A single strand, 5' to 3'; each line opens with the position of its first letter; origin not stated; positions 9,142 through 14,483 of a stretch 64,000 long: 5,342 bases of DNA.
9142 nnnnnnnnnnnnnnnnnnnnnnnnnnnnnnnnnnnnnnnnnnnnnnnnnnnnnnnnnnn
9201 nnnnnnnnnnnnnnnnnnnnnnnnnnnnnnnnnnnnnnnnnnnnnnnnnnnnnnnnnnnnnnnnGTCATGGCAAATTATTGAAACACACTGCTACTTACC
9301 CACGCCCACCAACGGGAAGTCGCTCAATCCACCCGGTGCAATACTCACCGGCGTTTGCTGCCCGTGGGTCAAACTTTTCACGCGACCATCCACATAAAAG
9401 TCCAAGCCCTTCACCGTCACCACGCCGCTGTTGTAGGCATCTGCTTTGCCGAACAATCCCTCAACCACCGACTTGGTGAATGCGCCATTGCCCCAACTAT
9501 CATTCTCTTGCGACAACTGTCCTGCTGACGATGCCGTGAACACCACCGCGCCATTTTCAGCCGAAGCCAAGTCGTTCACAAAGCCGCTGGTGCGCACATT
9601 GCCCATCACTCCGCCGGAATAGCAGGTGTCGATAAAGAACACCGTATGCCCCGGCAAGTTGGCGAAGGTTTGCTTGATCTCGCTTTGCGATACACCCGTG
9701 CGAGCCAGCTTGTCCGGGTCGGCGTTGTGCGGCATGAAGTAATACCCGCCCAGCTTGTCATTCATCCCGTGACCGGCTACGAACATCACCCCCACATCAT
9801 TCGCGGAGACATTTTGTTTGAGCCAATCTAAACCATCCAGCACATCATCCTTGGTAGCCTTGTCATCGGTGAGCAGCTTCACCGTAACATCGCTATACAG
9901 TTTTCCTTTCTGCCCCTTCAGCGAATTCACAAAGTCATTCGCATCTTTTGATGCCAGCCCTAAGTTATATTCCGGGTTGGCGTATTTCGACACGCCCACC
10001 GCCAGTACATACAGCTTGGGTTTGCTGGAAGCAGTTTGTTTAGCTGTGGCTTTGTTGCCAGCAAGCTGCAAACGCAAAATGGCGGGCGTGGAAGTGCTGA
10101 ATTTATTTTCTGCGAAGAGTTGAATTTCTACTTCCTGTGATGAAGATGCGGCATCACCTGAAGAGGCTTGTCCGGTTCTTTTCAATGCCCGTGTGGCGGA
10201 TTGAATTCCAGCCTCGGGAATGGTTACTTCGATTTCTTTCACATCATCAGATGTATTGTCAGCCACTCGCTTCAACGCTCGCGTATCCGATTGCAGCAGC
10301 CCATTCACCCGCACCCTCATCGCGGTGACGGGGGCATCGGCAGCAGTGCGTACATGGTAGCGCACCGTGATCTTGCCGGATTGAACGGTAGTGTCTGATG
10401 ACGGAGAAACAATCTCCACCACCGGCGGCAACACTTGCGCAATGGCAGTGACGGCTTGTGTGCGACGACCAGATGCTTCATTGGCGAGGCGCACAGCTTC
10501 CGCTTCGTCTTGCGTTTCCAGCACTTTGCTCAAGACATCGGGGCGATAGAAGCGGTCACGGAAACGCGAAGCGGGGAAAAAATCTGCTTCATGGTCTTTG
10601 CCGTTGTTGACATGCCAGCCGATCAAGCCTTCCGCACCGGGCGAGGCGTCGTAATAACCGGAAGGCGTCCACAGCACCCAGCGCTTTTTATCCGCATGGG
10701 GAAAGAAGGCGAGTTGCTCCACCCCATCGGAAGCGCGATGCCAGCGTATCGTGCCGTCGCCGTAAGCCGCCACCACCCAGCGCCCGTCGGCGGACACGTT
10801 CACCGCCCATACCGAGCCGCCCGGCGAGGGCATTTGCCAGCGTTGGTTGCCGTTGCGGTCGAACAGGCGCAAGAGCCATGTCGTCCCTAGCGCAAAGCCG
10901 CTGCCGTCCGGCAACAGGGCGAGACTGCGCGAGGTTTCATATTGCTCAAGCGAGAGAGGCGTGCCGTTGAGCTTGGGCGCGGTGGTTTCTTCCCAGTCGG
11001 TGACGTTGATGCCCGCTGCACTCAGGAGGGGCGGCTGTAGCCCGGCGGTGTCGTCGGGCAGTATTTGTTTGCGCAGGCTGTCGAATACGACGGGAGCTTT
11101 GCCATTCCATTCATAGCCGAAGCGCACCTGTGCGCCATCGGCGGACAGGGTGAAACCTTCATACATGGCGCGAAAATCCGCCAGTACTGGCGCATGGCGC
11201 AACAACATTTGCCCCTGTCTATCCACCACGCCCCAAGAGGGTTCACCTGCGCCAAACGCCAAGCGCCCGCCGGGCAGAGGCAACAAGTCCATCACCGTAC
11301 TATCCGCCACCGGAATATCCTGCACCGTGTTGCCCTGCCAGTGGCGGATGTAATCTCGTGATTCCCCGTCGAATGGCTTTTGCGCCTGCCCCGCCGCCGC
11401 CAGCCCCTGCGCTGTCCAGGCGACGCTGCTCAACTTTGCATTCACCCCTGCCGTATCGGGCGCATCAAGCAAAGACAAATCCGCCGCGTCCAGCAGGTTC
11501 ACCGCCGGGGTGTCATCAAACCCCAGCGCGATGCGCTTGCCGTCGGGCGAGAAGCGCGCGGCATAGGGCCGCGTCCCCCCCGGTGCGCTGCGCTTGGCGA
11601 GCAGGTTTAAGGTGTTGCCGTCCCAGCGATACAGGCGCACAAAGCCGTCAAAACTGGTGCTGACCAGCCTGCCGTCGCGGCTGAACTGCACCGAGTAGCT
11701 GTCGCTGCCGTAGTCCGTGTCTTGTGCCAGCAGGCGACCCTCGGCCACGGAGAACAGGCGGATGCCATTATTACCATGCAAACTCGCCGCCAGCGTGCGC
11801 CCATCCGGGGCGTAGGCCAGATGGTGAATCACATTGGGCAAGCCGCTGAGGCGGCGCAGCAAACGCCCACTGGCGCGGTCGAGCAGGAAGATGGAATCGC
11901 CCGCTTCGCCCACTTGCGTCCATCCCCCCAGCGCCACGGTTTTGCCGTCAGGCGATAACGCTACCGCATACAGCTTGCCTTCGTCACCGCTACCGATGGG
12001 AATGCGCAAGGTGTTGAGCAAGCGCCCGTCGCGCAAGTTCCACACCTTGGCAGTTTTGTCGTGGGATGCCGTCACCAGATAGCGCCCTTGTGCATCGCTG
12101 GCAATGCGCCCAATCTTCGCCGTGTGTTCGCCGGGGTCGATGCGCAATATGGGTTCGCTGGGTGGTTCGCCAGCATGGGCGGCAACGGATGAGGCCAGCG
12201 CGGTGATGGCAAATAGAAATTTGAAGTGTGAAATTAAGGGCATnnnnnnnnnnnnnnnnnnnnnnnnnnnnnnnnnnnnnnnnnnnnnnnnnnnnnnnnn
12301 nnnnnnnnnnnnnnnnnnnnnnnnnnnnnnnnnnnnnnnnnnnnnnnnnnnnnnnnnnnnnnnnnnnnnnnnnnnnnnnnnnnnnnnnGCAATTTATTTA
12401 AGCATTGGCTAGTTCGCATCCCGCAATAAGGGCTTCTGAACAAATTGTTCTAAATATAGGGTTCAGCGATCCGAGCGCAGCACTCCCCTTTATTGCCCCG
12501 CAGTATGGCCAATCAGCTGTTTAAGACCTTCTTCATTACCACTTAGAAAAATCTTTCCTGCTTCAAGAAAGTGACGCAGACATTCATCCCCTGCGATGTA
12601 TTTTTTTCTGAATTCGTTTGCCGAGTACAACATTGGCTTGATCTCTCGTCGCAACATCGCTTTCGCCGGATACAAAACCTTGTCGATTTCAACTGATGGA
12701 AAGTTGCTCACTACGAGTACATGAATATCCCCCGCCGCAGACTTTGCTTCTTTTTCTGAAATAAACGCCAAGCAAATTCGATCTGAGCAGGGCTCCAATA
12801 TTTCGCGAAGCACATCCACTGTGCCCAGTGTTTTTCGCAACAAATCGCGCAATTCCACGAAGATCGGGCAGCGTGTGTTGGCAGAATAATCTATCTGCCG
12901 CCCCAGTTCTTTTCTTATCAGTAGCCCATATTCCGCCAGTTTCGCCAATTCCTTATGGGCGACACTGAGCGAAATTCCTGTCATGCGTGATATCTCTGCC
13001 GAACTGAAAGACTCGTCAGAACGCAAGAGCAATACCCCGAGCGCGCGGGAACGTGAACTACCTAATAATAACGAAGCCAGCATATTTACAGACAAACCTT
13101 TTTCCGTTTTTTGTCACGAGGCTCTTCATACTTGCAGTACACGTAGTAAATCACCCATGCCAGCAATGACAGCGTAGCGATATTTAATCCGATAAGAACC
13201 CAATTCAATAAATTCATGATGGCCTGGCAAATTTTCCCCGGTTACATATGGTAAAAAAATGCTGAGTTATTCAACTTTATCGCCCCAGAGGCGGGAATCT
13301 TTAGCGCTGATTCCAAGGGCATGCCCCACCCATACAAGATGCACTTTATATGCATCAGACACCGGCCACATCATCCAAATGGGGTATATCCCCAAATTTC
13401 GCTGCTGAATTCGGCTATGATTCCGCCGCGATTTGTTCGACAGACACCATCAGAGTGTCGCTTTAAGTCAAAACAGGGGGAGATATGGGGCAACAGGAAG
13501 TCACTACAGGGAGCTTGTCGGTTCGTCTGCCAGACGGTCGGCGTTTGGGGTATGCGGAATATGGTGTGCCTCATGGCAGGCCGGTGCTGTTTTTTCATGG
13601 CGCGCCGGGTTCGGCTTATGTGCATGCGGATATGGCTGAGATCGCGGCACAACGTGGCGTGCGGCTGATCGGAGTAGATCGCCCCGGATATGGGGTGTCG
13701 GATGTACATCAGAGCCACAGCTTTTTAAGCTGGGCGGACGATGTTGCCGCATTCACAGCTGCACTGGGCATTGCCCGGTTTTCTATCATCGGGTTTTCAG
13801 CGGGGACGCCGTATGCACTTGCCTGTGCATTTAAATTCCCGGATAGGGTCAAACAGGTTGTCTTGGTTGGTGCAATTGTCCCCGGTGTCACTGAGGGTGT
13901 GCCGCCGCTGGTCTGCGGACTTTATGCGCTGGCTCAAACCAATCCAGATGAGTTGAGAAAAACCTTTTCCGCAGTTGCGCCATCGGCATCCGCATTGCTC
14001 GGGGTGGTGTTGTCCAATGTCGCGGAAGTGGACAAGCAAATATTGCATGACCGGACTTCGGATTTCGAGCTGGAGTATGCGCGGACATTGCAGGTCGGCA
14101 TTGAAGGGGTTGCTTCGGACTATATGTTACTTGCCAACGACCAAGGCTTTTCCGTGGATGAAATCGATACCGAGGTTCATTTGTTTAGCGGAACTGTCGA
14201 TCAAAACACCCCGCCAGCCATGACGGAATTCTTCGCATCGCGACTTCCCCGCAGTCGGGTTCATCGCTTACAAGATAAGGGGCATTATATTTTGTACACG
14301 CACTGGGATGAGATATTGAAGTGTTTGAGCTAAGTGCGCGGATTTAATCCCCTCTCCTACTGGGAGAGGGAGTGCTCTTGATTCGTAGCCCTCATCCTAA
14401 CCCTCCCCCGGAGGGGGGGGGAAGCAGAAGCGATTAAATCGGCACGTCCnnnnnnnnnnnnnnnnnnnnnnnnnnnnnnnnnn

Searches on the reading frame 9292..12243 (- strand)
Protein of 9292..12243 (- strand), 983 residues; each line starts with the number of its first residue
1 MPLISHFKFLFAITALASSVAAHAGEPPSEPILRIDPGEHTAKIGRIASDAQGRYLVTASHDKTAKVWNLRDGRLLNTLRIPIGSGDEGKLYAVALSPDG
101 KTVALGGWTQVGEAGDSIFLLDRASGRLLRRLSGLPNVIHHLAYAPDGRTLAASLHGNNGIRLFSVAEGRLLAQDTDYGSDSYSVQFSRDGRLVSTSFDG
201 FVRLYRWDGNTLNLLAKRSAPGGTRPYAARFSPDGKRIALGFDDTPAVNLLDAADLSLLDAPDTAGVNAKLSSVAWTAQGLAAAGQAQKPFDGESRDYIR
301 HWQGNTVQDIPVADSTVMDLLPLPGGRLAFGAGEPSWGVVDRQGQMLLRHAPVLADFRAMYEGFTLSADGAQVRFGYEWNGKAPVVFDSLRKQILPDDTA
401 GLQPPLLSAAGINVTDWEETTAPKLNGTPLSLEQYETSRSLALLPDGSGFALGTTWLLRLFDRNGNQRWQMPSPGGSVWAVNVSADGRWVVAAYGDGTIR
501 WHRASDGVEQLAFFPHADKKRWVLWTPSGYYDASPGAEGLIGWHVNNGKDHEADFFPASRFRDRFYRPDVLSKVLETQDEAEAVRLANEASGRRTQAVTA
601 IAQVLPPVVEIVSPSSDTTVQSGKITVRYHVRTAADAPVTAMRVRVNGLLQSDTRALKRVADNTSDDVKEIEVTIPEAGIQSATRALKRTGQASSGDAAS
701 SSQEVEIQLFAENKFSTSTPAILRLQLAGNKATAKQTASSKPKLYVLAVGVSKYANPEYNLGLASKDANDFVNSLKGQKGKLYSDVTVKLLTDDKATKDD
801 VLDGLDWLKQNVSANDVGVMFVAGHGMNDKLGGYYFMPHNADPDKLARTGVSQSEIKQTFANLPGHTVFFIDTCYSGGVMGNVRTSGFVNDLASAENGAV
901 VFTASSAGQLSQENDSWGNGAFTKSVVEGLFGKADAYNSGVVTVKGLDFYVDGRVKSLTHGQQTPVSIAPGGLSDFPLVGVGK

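Call 8: search_protein_families(library=ncbifam, proteins=[window:9292-12243:-], max_evalue=0.01)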
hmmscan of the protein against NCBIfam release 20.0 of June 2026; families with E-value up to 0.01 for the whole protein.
window:9292-12243:- (983 aa): 2 families
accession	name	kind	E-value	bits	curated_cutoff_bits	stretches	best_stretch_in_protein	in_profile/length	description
NF047832.1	caspase_w_EACC1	subfamily_domain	2.6e-20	72.8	140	1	746-955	3-208/211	caspase, EACC1-associated type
NF006509.0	PRK08945.1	equivalog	0.009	15.2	269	0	891-931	139-177/248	YciK family oxidoreductase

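Call 46: search_protein_families(library=padloc, proteins=[window:9292-12243:-], max_evalue=0.01)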
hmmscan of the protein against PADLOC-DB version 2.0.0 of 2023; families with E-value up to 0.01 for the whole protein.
window:9292-12243:- (983 aa): 1 family
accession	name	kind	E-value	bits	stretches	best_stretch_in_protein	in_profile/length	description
PDLC02987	caspase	-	1.7e-11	42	1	742-947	1-173/453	-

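Call 48: find_encoding_contigs(protein=window:9292-12243:-, flank=10000, max_places=3)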
Protein window:9292-12243:- (983 aa): no gene with exactly this product is on record in the collection.

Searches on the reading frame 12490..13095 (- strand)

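Call 7: search_protein_families(library=pfam, proteins=[window:12490-13095:-], max_evalue=0.01)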
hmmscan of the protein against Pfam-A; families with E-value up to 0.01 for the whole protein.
window:12490-13095:- (201 aa): 5 families
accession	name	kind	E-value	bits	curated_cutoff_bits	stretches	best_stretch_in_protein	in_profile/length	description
PF08279.18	HTH_11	-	0.00065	20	25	1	21-63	7-49/55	HTH domain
PF12840.13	HTH_20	-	0.0013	19.1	27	1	23-59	12-48/51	Helix-turn-helix domain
PF12802.13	MarR_2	-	0.002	18.7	27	1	16-63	8-54/61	MarR family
PF24033.1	DUF7342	-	0.0023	18.4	31.6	1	31-101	19-87/150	Family of unknown function (DUF7342)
PF09339.16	HTH_IclR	-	0.0024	18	22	1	23-59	12-48/52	IclR helix-turn-helix domain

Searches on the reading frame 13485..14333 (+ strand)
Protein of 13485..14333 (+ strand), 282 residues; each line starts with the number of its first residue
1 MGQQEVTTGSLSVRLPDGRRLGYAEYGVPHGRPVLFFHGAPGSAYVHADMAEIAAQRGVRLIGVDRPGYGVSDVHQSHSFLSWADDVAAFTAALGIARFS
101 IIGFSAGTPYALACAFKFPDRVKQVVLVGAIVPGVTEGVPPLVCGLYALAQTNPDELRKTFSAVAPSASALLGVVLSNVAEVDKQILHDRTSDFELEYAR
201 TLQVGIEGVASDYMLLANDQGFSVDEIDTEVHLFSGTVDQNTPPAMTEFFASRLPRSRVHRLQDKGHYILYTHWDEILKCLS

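Call 22: search_protein_families(library=pfam, proteins=[window:13485-14333:+], max_evalue=0.001)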
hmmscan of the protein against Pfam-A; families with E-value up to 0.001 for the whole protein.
window:13485-14333:+ (282 aa): 4 families
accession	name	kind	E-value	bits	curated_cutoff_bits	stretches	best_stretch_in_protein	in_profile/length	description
PF00561.26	Abhydrolase_1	-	1.3e-23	84.3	25.8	1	33-273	2-244/245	alpha/beta hydrolase fold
PF12697.13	Abhydrolase_6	-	9.3e-13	49.8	26.3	1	34-277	1-214/217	Alpha/beta hydrolase family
PF12146.15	Hydrolase_4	-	3e-09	37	27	1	34-261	7-226/239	Serine aminopeptidase, S33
PF06342.18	DUF1057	-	0.00077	19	21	0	34-121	38-126/297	Alpha/beta hydrolase of unknown function (DUF1057)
